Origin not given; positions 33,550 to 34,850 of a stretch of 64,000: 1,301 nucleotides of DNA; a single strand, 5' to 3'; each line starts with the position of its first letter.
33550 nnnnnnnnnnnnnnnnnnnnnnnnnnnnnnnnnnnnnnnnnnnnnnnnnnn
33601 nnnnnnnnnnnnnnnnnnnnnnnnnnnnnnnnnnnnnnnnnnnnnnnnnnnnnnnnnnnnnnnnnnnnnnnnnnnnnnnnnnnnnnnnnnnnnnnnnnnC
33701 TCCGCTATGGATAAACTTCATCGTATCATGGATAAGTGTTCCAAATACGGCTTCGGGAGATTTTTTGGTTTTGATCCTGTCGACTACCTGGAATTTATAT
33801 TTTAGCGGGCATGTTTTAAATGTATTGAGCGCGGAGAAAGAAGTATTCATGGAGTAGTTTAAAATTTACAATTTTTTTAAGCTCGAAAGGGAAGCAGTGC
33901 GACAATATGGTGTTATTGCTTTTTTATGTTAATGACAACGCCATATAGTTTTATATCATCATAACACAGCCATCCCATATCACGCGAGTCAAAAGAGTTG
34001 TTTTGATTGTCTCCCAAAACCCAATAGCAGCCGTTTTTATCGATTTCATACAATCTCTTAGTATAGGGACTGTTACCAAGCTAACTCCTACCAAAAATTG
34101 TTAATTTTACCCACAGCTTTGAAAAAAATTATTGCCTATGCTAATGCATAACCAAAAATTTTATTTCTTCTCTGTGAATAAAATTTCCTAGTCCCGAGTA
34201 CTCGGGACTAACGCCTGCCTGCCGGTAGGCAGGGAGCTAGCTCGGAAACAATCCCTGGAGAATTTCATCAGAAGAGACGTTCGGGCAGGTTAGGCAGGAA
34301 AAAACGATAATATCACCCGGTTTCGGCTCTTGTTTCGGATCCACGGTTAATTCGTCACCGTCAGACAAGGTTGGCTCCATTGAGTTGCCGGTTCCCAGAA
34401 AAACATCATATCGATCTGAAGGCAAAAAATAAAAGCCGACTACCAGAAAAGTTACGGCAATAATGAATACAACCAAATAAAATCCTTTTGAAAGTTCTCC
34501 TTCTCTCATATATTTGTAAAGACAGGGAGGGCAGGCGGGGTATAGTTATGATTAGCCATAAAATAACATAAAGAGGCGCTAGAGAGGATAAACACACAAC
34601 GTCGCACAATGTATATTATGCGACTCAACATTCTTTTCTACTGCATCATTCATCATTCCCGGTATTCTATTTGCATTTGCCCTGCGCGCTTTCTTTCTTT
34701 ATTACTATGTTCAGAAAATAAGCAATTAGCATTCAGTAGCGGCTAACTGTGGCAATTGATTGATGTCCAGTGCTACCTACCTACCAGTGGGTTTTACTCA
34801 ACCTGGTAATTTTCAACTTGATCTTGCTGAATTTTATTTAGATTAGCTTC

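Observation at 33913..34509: Signal peptidase I gene decayed into an in-frame pseudogene carrying the repeat-family palindromes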

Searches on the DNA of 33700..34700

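Call 13: search_rna_families(source=window, start=33700, end=34700, threshold=evalue, max_evalue=10, show_alignments=3)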
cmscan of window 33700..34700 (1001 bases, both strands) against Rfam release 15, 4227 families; matches with E-value up to 10: 11.
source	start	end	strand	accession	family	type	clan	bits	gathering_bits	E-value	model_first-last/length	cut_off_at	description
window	34057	34212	+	RF02384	FasX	Gene; sRNA;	-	20.2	100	0.81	1-205/205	no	FasX small RNA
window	33904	33981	+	RF03728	MIR1511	Gene; miRNA;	-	18.6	100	1.6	1-85/85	no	MIR1511 microRNA precursor family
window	33896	33967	-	RF01221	snoU6-47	Gene; snRNA; snoRNA; CD-box;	-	17.4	54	6.7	1-132/132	no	Small nucleolar RNA U6-47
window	33925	33968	-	RF00350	snoZ152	Gene; snRNA; snoRNA; CD-box;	-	16.8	50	6.1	1-109/109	no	Small nucleolar RNA Z152/R70/R12/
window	34064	34257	-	RF04209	MIR7533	Gene; miRNA;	-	16.6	230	1.3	1-249/249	no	MIR7533 microRNA precursor family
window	34333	34384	-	RF01132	sR48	Gene; snRNA; snoRNA; CD-box;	-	15.7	40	7.5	1-59/59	no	Small nucleolar RNA sR48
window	34177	34235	-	RF02837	anti-hemB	Gene; sRNA;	-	15.5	49.5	0.99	1-81/81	no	Burkholderia RNA 7 (anti-hemB)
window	34170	34260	+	RF00285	snoZ6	Gene; snRNA; snoRNA; CD-box;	-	15.2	35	2.7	1-91/91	no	Z6 small nucleolar RNA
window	33997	34020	-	RF01335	CRISPR-DR22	Gene; CRISPR;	-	15.1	50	4.1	1-23/36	no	CRISPR RNA direct repeat element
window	33878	33937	+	RF00468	HCV_SLVII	Cis-reg;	-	14.6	63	4.5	1-70/70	no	Hepatitis C virus stem-loop VII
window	33943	33987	-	RF01120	sR33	Gene; snRNA; snoRNA; CD-box;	-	13.7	37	5.8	1-55/55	no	Small nucleolar RNA sR33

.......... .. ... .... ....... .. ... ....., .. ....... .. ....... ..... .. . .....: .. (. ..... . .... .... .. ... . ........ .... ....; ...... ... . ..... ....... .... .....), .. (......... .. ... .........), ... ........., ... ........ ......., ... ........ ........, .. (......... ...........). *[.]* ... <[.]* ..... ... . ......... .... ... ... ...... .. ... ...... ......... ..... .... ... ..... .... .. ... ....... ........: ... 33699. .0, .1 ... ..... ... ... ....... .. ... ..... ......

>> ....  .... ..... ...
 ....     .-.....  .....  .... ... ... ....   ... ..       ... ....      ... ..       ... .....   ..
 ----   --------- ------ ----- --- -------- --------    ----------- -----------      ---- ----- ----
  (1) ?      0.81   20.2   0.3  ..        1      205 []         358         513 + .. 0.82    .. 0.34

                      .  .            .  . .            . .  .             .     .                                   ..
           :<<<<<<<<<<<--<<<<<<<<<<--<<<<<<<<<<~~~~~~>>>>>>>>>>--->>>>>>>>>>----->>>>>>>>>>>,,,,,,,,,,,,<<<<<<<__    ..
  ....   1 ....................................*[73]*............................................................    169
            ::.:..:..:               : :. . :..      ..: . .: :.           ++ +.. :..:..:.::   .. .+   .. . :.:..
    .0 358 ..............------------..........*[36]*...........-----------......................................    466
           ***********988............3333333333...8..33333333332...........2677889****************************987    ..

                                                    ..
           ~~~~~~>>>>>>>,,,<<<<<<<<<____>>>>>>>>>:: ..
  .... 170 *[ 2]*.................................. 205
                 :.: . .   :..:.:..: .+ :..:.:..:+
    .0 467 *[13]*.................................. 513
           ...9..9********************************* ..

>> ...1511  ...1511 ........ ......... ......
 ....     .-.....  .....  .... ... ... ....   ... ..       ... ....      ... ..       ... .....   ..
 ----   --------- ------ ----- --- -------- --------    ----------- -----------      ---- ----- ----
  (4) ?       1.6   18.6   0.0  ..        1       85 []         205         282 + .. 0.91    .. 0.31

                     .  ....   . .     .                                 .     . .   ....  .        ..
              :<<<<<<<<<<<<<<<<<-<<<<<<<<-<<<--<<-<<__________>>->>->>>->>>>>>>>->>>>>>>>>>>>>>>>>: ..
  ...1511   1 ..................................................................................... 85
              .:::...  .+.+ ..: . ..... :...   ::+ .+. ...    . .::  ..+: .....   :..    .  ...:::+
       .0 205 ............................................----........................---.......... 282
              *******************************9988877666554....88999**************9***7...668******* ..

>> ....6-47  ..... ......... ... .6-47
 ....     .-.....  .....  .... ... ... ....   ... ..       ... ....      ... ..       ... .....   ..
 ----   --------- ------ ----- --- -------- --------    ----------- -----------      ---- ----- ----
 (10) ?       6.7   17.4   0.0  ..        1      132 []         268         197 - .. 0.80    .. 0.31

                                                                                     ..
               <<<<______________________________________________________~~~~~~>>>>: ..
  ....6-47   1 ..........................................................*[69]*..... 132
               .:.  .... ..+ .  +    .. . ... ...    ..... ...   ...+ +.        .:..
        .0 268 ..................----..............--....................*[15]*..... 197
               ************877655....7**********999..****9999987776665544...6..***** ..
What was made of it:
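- Not a known RNA: no Rfam family matches, with best E = 0.8 and far below gathering scores (call 13). No Rfam ribozyme or intron family matches (call 13).
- Tried and rejected: An Rfam scan of 33700-34700 at E <= 10 gave only noise: FasX, miRNA and snoRNA models far below their gathering scores (call 13).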

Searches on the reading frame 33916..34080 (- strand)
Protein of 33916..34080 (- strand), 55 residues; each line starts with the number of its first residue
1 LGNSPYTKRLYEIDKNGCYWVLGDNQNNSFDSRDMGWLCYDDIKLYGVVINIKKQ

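Call 11: search_protein_families(library=pfam, proteins=[window:33916-34080:-], max_evalue=1)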
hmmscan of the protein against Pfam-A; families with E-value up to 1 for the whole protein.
seq(55 aa): 1 family
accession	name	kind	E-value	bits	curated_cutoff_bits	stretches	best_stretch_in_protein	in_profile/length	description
PF10502.14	Peptidase_S26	-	4.2e-06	27.2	22.9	1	15-43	131-159/168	Signal peptidase, peptidase S26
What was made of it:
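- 33913..34063 (-): 3' part of the mini-S26 gene: the third base of codon L84, then TKRL (the invariant Lys-Arg), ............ (box E), and the stop codon. Pfam S26 hit (call 11).
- Checked: Both fragments hit Pfam Peptidase_S26 above its cutoff (call 11).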

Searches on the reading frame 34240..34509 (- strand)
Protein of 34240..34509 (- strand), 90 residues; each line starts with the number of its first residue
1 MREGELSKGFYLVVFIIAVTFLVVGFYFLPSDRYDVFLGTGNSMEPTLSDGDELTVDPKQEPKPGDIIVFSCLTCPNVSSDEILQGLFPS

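Call 11: search_protein_families(library=pfam, proteins=[window:34240-34509:-], max_evalue=1)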
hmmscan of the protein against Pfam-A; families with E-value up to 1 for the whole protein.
seq(90 aa): 2 families
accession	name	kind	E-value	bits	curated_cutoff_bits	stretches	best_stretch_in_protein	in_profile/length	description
PF00717.28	Peptidase_S24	-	4.1e-07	30.1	23.3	1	39-71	40-72/116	Peptidase S24-like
PF10502.14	Peptidase_S26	-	6.4e-06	26.7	22.9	1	12-72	7-65/168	Signal peptidase, peptidase S26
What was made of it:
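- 34259..34509 (-): 5' part of the mini-S26 (signal peptidase I-like) gene: ATG, the N-terminal hydrophobic anchor, the Ser box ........, the GDIIVF box, up to the second base of codon L84. Pfam S24/S26 hits (call 11).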
